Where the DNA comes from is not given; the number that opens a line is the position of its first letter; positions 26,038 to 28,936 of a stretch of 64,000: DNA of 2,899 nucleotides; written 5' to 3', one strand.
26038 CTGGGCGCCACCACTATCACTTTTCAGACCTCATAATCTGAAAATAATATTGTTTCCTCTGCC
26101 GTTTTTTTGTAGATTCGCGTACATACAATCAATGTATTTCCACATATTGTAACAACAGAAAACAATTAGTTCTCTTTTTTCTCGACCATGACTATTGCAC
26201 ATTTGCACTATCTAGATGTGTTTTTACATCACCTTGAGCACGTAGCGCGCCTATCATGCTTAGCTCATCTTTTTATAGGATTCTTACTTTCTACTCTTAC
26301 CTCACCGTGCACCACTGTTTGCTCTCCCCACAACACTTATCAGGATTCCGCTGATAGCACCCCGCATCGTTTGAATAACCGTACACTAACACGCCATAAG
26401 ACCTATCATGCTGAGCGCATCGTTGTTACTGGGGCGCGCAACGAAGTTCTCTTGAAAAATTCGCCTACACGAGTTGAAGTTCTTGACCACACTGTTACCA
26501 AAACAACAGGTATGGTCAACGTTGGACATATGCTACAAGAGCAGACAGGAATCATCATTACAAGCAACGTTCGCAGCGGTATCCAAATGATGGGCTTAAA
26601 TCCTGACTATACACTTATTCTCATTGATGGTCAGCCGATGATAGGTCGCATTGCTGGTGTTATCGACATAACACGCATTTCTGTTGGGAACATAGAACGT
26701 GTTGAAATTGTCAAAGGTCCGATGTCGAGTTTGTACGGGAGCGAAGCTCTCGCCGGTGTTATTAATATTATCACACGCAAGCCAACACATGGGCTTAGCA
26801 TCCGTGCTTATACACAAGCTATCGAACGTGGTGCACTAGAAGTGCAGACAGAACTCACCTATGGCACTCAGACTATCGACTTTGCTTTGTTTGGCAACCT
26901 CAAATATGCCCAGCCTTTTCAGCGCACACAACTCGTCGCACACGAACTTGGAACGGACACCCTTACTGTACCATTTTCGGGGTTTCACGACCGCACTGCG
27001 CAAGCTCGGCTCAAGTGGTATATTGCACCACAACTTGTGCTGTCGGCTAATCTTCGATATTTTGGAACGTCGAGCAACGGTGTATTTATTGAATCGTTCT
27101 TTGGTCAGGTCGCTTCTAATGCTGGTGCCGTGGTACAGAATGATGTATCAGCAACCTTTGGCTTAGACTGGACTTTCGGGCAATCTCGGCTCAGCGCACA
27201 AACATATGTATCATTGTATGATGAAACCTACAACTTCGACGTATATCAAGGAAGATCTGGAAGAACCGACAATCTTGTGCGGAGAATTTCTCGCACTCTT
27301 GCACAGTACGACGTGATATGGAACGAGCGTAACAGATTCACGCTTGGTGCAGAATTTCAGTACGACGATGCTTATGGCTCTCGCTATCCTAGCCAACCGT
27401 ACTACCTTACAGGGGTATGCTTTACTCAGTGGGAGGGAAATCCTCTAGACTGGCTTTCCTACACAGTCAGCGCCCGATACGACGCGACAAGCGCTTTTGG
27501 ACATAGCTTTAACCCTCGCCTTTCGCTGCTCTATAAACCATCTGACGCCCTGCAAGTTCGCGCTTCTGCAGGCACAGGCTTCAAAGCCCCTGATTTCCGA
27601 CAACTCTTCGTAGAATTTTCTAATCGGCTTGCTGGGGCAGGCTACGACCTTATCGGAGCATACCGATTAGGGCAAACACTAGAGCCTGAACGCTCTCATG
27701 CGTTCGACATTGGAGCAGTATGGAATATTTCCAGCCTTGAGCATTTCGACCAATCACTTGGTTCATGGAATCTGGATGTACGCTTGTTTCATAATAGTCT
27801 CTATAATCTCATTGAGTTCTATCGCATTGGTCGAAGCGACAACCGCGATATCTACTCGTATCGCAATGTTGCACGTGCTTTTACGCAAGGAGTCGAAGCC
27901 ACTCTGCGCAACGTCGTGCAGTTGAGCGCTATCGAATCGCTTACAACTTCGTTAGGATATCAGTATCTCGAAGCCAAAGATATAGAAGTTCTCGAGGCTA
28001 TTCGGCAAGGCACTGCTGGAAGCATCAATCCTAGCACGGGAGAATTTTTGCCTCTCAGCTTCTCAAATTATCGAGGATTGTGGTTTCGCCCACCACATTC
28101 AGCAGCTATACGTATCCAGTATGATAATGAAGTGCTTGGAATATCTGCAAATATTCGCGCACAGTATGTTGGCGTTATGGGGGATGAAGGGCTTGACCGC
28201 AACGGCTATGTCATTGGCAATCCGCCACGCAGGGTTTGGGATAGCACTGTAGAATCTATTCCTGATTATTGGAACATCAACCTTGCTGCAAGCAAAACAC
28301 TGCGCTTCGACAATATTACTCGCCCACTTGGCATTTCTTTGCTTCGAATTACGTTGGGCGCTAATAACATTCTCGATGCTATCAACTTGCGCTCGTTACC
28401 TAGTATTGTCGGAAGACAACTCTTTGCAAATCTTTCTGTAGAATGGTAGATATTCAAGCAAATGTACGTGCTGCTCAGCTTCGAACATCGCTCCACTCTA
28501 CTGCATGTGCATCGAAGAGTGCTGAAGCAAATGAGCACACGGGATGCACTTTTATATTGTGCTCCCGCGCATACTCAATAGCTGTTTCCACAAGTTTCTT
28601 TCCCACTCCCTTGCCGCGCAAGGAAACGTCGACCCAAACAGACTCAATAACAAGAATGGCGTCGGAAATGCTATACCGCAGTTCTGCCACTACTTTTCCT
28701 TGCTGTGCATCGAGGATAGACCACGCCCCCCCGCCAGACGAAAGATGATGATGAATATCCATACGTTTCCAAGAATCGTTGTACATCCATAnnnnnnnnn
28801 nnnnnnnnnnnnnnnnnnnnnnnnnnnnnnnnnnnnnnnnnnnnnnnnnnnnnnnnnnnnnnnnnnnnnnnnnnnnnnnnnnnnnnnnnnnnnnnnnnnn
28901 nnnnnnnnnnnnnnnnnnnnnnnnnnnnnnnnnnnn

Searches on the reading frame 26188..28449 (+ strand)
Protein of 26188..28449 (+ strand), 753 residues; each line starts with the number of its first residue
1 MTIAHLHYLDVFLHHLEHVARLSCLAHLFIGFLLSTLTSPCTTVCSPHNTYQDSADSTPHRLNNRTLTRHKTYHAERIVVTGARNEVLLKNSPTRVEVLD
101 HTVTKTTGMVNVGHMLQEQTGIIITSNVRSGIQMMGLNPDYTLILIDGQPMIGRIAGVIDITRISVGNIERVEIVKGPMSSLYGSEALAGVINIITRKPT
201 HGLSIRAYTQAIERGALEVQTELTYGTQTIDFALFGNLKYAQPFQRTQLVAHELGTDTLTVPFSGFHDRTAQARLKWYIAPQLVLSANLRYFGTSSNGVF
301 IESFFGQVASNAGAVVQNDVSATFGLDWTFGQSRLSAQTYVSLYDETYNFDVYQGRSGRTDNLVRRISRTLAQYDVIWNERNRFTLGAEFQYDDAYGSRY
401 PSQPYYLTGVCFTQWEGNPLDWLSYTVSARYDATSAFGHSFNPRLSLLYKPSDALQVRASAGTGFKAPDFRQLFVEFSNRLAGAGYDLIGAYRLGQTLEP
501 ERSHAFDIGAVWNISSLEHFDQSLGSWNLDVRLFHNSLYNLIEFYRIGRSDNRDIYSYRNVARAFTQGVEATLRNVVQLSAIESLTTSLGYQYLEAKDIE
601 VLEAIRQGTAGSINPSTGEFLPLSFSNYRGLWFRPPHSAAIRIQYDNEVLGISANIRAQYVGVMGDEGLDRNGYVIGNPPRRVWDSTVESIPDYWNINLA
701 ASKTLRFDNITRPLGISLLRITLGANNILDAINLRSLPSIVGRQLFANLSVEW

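Call 20: search_protein_families(library=pfam, max_evalue=0.000001, proteins=[window:26188-28449:+])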
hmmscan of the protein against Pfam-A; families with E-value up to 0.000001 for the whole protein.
window:26188-28449:+ (753 aa): 2 families
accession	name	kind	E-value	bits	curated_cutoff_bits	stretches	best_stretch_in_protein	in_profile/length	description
PF00593.30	TonB_dep_Rec_b-barrel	-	4e-33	116.4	27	1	316-728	57-436/436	TonB dependent receptor-like, beta-barrel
PF07715.20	Plug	-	2.1e-17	64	23.9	1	90-191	3-107/107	TonB-dependent Receptor Plug Domain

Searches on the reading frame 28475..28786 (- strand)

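Call 26: search_protein_families(library=pfam, max_evalue=0.00001, proteins=[window:28475-28786:-])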
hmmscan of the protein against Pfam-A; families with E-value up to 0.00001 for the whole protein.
window:28475-28786:- (103 aa): 3 families
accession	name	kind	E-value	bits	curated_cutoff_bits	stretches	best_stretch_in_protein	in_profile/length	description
PF14542.12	Acetyltransf_CG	-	9.3e-21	74.2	30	1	27-101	7-80/80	GCN5-related N-acetyl-transferase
PF00583.31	Acetyltransf_1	-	1.2e-10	42.1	20.7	1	14-79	28-94/116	Acetyltransferase (GNAT) family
PF13508.13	Acetyltransf_7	-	6e-07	30.2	27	1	29-81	11-65/84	Acetyltransferase (GNAT) domain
